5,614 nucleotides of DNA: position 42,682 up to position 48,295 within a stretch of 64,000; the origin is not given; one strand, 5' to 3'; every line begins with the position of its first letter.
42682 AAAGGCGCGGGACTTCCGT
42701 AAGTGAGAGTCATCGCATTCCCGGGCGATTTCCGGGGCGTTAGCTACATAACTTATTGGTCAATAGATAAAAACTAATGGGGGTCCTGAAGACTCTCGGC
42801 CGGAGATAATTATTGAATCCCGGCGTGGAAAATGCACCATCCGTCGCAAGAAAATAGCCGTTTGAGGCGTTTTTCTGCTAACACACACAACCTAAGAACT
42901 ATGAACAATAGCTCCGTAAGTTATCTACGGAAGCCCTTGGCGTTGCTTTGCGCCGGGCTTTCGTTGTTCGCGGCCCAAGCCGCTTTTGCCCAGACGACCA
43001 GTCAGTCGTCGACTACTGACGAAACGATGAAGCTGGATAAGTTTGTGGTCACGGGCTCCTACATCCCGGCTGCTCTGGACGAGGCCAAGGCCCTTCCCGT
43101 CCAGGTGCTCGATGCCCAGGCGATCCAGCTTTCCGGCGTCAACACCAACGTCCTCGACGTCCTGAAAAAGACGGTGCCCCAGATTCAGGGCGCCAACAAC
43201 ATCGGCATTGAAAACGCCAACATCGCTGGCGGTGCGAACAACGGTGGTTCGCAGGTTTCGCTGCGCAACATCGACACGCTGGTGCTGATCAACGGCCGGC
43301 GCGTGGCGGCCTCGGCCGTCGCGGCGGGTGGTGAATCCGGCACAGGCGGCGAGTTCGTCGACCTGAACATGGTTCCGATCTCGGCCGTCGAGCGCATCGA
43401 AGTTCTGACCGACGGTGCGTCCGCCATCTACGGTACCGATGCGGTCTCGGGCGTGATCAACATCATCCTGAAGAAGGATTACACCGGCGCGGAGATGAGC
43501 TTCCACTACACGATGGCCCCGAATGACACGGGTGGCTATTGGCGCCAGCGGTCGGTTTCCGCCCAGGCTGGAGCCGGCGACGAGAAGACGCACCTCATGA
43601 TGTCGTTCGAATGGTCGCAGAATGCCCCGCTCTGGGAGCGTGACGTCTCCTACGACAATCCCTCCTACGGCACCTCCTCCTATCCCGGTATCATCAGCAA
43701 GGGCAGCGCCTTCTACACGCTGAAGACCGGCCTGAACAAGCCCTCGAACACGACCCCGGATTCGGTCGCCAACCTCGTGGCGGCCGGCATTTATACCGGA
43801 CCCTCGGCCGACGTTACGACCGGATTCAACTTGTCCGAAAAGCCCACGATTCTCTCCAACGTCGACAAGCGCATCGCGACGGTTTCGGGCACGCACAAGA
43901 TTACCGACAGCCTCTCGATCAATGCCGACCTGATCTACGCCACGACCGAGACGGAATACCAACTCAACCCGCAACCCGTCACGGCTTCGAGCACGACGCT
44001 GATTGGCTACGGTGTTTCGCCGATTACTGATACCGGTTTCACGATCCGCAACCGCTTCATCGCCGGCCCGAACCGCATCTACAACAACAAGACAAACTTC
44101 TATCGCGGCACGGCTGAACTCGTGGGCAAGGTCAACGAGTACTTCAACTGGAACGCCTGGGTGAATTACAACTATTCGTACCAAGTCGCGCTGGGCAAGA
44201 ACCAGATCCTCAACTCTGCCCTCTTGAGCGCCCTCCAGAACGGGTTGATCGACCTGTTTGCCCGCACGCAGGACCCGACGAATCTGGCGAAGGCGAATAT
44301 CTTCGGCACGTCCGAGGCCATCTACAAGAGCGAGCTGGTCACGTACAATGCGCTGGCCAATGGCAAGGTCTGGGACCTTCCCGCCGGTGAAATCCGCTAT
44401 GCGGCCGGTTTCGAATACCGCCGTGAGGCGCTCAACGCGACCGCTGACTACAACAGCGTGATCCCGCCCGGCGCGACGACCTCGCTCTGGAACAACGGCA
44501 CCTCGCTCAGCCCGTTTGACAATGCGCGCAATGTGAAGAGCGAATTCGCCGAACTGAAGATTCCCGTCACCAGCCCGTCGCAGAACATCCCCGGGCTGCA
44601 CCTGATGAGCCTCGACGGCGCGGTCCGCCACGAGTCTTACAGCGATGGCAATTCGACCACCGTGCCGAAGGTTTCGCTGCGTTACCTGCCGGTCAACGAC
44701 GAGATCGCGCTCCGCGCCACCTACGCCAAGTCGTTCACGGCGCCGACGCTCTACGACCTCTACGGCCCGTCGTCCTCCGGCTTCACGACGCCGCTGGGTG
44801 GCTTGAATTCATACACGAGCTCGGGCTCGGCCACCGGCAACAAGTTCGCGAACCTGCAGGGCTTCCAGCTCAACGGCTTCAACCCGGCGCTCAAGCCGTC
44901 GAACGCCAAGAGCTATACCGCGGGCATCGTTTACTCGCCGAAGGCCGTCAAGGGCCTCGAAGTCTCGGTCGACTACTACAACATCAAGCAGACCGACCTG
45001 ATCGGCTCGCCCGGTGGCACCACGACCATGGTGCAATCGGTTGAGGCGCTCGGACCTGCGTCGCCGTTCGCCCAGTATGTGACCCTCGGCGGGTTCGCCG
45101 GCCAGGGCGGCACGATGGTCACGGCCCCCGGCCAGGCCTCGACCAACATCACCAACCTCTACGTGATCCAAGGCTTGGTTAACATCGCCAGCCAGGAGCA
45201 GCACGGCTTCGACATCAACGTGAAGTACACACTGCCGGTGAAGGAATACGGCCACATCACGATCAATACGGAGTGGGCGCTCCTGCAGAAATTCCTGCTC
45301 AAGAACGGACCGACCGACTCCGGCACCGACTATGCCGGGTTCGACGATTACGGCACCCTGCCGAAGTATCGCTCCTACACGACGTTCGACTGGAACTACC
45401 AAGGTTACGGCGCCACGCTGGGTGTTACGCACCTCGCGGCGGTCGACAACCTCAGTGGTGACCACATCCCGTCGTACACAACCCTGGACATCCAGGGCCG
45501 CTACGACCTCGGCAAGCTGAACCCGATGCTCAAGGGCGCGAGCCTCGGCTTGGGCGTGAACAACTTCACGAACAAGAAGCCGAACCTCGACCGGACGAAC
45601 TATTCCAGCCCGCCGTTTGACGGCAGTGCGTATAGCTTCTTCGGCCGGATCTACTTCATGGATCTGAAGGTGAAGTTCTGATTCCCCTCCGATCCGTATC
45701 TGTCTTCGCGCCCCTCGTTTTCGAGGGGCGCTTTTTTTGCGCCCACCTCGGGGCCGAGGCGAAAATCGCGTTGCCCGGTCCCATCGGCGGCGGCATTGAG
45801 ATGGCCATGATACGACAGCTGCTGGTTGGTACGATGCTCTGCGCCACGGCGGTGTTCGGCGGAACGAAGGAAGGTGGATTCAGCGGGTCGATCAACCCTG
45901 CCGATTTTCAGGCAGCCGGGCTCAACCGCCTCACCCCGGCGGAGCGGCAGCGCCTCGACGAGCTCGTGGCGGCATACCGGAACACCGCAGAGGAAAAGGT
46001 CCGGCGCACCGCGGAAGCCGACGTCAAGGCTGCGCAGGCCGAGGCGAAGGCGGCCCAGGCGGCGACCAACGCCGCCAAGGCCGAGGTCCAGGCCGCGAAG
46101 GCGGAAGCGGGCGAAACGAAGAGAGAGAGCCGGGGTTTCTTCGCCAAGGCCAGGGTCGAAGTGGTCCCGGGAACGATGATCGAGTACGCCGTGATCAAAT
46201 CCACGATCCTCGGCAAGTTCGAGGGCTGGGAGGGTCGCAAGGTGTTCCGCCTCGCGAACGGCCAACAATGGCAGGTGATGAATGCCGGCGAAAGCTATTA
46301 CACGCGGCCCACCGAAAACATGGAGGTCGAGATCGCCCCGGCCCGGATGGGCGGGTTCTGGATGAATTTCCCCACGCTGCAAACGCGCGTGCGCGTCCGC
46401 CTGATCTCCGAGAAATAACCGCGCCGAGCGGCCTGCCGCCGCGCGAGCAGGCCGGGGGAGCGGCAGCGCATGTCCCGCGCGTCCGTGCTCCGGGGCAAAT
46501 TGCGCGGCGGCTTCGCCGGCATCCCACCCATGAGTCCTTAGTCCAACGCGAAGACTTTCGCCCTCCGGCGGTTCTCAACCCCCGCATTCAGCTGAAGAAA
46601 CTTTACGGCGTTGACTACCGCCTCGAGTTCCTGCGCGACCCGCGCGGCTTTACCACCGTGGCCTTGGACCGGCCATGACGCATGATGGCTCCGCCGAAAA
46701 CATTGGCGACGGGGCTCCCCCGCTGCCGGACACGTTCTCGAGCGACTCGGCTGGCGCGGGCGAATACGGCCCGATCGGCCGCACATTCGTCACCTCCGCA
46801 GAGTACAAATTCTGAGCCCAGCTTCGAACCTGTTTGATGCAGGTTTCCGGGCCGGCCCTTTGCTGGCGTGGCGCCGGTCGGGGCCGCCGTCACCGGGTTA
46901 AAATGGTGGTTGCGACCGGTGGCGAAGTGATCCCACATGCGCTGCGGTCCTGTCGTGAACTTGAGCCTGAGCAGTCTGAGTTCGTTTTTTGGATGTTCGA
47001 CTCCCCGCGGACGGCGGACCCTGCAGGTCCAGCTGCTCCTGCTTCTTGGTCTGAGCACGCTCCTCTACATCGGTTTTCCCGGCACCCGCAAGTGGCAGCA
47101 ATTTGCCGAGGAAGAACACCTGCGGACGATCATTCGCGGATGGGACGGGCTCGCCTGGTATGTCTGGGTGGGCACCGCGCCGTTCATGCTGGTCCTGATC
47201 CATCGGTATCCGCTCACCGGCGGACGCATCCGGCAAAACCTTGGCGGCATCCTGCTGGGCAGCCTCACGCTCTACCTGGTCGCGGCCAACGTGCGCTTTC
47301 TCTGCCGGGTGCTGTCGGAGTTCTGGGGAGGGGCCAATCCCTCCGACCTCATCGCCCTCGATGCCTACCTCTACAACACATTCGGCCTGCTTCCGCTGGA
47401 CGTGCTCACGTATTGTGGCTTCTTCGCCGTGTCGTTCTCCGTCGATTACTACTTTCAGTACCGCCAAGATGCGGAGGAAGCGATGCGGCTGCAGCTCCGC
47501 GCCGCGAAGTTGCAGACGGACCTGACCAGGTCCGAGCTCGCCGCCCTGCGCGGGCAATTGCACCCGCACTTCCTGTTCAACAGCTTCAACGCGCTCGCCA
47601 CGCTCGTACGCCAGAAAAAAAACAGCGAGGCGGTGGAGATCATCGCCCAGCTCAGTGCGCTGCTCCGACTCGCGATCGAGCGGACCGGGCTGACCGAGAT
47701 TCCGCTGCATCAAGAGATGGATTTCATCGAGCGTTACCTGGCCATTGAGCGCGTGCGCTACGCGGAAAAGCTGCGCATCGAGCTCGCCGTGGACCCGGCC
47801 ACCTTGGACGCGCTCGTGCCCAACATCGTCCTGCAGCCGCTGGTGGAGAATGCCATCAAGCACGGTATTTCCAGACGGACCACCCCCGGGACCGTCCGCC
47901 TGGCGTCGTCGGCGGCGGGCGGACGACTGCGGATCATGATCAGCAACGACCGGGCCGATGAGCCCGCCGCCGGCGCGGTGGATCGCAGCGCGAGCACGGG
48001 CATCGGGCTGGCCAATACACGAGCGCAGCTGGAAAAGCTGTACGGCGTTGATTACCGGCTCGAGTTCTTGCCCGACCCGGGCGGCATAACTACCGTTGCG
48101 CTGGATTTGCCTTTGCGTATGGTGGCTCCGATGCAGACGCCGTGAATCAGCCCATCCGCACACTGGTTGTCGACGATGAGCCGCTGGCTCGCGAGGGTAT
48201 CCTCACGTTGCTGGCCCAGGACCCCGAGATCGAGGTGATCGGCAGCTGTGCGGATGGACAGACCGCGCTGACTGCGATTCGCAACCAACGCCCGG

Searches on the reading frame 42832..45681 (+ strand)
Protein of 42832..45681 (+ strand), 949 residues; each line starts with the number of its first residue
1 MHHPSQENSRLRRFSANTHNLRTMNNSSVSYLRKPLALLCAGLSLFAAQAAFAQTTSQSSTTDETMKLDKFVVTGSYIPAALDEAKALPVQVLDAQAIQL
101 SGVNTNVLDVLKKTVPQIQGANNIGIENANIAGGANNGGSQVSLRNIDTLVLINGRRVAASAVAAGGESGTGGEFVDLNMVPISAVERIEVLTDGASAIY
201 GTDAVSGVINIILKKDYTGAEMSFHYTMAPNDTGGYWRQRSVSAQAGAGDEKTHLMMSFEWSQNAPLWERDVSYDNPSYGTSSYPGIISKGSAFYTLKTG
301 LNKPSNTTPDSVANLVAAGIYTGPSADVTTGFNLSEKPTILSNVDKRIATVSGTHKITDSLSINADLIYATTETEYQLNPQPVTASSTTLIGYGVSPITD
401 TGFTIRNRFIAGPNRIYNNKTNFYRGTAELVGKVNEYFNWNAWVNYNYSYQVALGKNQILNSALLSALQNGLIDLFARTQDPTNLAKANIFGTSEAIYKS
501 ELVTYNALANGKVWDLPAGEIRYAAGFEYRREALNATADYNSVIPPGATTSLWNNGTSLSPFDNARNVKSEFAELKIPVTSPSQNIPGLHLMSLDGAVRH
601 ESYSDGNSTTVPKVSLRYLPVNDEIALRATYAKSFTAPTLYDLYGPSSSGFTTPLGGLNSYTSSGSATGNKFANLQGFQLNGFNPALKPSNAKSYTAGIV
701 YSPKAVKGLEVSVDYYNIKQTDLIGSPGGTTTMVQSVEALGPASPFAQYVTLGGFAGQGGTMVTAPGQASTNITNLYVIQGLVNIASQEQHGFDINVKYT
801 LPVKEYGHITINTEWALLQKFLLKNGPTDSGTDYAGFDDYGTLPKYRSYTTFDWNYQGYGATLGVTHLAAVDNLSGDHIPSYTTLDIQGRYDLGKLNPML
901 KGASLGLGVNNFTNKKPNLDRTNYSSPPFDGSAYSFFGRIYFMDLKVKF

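Call 9: search_protein_families(library=pfam, proteins=[window:42832-45681:+], max_evalue=0.001)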
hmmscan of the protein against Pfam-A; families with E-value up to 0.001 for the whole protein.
window:42832-45681:+ (949 aa): 2 families
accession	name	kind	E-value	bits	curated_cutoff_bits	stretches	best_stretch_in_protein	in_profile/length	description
PF00593.30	TonB_dep_Rec_b-barrel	-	2e-27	97.6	27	1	394-911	23-435/436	TonB dependent receptor-like, beta-barrel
PF07715.20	Plug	-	1.4e-15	58.1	23.9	1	89-208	8-107/107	TonB-dependent Receptor Plug Domain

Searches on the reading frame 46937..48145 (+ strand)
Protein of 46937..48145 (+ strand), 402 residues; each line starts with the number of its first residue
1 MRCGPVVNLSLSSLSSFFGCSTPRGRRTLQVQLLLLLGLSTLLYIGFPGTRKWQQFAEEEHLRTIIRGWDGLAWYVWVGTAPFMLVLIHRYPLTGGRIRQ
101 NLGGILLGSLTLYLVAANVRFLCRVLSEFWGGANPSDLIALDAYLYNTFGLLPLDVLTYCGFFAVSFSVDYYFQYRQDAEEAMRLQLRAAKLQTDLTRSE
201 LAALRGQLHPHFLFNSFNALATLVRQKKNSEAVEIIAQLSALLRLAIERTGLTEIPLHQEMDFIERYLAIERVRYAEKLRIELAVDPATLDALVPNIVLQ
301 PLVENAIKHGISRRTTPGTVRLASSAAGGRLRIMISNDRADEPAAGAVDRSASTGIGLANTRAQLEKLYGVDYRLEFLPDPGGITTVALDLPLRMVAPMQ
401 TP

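Call 9: search_protein_families(library=pfam, proteins=[window:46937-48145:+], max_evalue=0.001)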
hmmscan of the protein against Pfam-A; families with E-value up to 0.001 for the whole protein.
window:46937-48145:+ (402 aa): 2 families
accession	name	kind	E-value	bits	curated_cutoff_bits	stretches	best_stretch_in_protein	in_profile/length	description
PF06580.19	His_kinase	-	3.6e-22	78.8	25.2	1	200-279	2-81/81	Histidine kinase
PF02518.31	HATPase_c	-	4.8e-06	27.4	26.4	1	298-394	9-110/111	Histidine kinase-, DNA gyrase B-, and HSP90-like ATPase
